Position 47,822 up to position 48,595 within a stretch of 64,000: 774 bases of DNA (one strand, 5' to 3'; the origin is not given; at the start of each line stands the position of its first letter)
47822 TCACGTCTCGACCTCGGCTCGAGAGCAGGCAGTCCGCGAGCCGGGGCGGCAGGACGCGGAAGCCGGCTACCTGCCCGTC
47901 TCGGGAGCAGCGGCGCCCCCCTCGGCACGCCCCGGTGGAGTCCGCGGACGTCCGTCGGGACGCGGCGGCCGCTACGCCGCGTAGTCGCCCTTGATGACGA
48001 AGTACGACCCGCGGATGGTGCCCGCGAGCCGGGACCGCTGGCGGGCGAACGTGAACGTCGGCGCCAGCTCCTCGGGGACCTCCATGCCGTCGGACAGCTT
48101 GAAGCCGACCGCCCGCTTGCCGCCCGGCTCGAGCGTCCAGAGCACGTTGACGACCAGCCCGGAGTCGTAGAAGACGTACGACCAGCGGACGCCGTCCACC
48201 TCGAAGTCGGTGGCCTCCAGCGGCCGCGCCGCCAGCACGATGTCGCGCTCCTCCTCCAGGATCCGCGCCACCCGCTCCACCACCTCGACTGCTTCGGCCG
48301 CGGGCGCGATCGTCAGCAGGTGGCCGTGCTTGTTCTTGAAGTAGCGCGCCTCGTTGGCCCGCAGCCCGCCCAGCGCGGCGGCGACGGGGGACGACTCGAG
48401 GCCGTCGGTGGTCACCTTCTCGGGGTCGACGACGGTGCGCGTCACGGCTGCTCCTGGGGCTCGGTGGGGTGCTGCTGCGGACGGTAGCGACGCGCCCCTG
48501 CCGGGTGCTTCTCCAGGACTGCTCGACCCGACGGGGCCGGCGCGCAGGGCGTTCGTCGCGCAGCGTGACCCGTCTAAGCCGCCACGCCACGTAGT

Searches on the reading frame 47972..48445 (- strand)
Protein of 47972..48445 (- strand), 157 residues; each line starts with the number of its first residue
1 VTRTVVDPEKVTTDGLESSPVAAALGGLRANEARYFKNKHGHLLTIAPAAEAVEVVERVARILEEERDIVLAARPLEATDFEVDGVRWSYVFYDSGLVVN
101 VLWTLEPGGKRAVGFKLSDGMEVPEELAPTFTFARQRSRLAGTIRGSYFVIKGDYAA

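Call 9: search_protein_families(library=pfam, proteins=[window:47972-48445:-], max_evalue=0.01)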
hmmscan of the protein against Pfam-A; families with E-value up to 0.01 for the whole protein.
window:47972-48445:- (157 aa): 0 families

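Call 37: find_homologous_proteins(query=window:47972-48445:-, max_evalue=1e-10)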
Query window:47972-48445:- (157 aa): 8000 proteins with E <= 1e-10 among 8000 candidates; the best 120 are listed.
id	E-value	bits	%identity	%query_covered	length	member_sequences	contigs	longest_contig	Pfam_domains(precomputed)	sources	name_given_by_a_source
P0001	1.8e-96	338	100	100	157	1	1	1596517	-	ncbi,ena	-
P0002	1.6e-77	277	-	-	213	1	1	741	-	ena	-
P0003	3.1e-70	253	78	96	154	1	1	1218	-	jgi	jgi:hypothetical protein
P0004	4.2e-70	253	77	96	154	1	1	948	-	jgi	jgi:hypothetical protein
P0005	1.5e-69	251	77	96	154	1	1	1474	-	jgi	jgi:hypothetical protein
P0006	4.0e-69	250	77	96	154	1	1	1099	-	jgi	jgi:hypothetical protein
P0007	5.9e-69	249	76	97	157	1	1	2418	-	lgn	-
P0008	7.8e-69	249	74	96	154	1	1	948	-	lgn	-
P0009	3.2e-68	247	75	96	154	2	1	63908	-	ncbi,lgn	ncbi:hypothetical protein JCM18899A_46010 [Nocardioides sp. AN3]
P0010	8.9e-68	245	77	96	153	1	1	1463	-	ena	-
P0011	1.1e-67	245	75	96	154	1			-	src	-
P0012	2.3e-67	244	74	96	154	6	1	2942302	-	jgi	jgi:hypothetical protein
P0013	3.7e-67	243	73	96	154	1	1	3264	-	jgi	-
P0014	3.7e-67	243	73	96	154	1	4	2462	-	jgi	jgi:hypothetical protein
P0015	5.0e-67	243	76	96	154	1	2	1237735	-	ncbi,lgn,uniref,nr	ncbi:phage tail protein [Nocardioides sp. Root1257]|uniref:hypothetical protein n=1 Tax=unclassified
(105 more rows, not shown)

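Call 38: find_encoding_contigs(protein=P0001, flank=10000, max_places=4)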
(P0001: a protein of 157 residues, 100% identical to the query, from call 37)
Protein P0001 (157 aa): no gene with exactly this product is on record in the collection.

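Call 40: find_encoding_contigs(protein=P0124, flank=8000, max_places=4)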
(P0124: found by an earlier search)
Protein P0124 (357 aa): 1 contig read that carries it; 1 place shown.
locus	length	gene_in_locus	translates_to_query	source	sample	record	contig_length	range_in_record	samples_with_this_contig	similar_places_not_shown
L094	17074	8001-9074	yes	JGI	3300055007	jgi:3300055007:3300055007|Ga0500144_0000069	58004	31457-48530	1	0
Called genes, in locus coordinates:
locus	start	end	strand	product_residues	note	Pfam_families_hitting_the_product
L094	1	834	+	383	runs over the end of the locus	PF00266:Aminotran_5, PF22580:KYNU_C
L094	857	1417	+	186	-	PF14030:DUF4245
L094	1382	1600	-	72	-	PF02609:Exonuc_VII_S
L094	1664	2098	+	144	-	PF00583:Acetyltransf_1, PF13673:Acetyltransf_10 (weak), PF13508:Acetyltransf_7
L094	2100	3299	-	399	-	PF13742:tRNA_anti_2, PF01336:tRNA_anti-codon (weak), PF02601:Exonuc_VII_L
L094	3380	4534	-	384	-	-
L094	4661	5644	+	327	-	PF02401:LYTB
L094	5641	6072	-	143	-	PF20177:DUF6542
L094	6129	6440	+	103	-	-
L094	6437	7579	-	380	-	PF02646:RmuC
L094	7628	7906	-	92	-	PF05901:Excalibur (weak)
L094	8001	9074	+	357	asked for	PF01926:MMR_HSR1, PF02421:FeoB_N, PF02824:TGS (faint), PF06071:YchF-GTPase_C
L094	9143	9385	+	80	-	PF02604:PhdYeFM_antitox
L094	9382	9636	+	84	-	PF06769:YoeB_toxin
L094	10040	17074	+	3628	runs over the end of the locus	PF00353:HemolysinCabind (weak)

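Call 41: find_encoding_contigs(protein=P0132, flank=8000, max_places=4)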
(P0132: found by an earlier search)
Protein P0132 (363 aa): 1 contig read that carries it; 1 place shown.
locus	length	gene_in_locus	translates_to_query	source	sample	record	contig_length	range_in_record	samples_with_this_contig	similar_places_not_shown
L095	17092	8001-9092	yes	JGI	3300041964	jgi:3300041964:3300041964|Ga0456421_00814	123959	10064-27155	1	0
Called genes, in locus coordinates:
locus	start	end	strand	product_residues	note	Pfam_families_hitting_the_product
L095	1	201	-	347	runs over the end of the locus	PF16371:MetallophosN, PF00149:Metallophos (weak)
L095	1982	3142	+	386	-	-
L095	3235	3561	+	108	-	-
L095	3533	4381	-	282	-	PF26450:DUF8129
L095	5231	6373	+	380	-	PF02401:LYTB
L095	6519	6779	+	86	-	-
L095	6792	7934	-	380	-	PF02646:RmuC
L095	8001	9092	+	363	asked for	PF01926:MMR_HSR1, PF02421:FeoB_N, PF06071:YchF-GTPase_C, PF02824:TGS (faint)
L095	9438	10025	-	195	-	PF01694:Rhomboid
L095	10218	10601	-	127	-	-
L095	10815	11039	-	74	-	-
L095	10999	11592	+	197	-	-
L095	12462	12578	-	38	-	-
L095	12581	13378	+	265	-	PF05096:Glu_cyclase_2 (faint), PF24684:Vgb_lyase (weak), PF21959:DUF6923 (weak)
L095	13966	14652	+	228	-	PF00106:adh_short, PF08659:KR, PF01370:Epimerase (weak), PF13561:adh_short_C2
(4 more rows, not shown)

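Call 42: find_encoding_contigs(protein=P0131, flank=8000, max_places=4)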
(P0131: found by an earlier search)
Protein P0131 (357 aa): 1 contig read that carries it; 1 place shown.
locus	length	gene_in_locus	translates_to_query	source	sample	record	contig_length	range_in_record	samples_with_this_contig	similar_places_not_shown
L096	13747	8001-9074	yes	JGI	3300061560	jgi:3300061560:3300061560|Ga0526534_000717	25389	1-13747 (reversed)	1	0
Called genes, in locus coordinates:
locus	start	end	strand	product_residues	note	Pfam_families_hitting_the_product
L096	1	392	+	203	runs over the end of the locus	PF01613:Flavin_Reduct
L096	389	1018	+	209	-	PF00440:TetR_N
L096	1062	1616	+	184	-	PF14030:DUF4245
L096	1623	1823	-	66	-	PF02609:Exonuc_VII_S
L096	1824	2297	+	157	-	PF13480:Acetyltransf_6 (faint), PF00583:Acetyltransf_1, PF13673:Acetyltransf_10, PF13508:Acetyltransf_7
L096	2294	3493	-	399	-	PF13742:tRNA_anti_2, PF01336:tRNA_anti-codon, PF02601:Exonuc_VII_L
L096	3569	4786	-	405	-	PF27128:Rv1109c_N (weak), PF26450:DUF8129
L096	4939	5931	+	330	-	PF02401:LYTB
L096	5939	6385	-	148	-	PF20177:DUF6542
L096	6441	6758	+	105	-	-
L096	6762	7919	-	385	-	PF02646:RmuC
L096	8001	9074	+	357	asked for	PF01926:MMR_HSR1, PF02421:FeoB_N, PF06071:YchF-GTPase_C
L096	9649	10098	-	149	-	PF01575:MaoC_dehydratas, PF13452:FAS1_DH_region (faint)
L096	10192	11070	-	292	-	-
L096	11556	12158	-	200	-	PF07690:MFS_1 (weak)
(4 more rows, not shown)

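Call 46: find_encoding_contigs(protein=P0140, flank=6000, max_places=4)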
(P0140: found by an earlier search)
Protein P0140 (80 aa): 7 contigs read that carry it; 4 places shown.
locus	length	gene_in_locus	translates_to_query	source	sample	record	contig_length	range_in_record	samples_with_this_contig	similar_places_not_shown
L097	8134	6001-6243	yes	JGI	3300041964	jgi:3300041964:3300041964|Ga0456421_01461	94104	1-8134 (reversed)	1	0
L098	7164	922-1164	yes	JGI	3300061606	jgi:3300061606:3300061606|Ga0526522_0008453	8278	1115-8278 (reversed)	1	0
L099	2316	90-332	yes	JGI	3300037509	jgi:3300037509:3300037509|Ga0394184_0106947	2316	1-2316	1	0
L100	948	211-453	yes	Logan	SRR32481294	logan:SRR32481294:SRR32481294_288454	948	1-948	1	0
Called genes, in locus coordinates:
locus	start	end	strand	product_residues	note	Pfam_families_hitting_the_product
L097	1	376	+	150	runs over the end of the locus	-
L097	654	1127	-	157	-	PF26450:DUF8129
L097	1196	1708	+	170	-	-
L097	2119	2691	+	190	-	PF02401:LYTB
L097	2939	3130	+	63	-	-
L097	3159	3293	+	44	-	-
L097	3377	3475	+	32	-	-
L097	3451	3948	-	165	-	PF02646:RmuC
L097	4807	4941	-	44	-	-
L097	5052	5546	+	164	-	-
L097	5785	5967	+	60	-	-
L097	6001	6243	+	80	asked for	PF02604:PhdYeFM_antitox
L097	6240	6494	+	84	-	PF06769:YoeB_toxin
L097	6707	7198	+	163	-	PF02452:PemK_toxin (weak)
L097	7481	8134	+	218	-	?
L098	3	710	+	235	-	?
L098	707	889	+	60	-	-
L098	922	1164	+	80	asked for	PF02604:PhdYeFM_antitox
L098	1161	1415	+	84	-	PF06769:YoeB_toxin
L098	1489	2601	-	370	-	PF26003:Integrase_N_phage, PF00589:Phage_integrase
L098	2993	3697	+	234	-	-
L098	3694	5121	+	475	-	-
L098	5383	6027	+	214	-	PF22531:DUF7002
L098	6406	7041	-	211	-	PF18085:Mak_N_cap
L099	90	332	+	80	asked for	PF02604:PhdYeFM_antitox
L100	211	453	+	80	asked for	PF02604:PhdYeFM_antitox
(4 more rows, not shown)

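Call 47: find_encoding_contigs(protein=P0147, flank=6000, max_places=4)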
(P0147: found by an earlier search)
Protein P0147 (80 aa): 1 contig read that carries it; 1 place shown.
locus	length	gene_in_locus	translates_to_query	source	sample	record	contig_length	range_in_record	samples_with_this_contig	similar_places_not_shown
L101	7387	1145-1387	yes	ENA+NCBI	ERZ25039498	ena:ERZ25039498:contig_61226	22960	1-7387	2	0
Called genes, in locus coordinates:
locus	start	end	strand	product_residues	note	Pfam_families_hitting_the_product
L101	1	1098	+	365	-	?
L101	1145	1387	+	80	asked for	PF02604:PhdYeFM_antitox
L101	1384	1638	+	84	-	PF06769:YoeB_toxin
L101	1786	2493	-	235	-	PF00106:adh_short, PF08659:KR, PF13561:adh_short_C2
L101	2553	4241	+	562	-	-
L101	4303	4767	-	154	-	-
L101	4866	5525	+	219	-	PF00027:cNMP_binding, PF13545:HTH_Crp_2, PF12802:MarR_2, PF00392:GntR, PF25213:HVO_A0261_N (weak), PF13412:HTH_24 (weak)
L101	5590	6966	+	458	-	PF10011:DUF2254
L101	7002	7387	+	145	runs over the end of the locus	PF00565:SNase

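Call 75: search_protein_families(library=pfam, proteins=[L098:707-889:+, L097:6707-7198:+, L098:1489-2601:-], max_evalue=0.01)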
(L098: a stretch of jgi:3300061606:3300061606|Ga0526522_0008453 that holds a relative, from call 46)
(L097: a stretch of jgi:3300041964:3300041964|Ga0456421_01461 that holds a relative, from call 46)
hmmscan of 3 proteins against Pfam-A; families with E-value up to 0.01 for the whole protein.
L098:707-889:+ (60 aa): 0 families

L097:6707-7198:+ (163 aa): 1 family
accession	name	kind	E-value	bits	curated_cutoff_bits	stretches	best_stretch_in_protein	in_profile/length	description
PF02452.23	PemK_toxin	-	7.8e-07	29.7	23.1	1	56-156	2-106/109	PemK-like, MazF-like toxin of type II toxin-antitoxin system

L098:1489-2601:- (370 aa): 3 families
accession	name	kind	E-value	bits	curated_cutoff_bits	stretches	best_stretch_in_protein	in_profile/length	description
PF00589.27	Phage_integrase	-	3.6e-26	92.4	27.1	1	164-337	4-168/172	Phage integrase family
PF12834.13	Phage_int_SAM_2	-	0.0011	19.9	22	1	96-139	47-90/91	Phage integrase, N-terminal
PF13102.12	Phage_int_SAM_5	-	0.0056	17.5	22.3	0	93-144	41-92/98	Phage integrase SAM-like domain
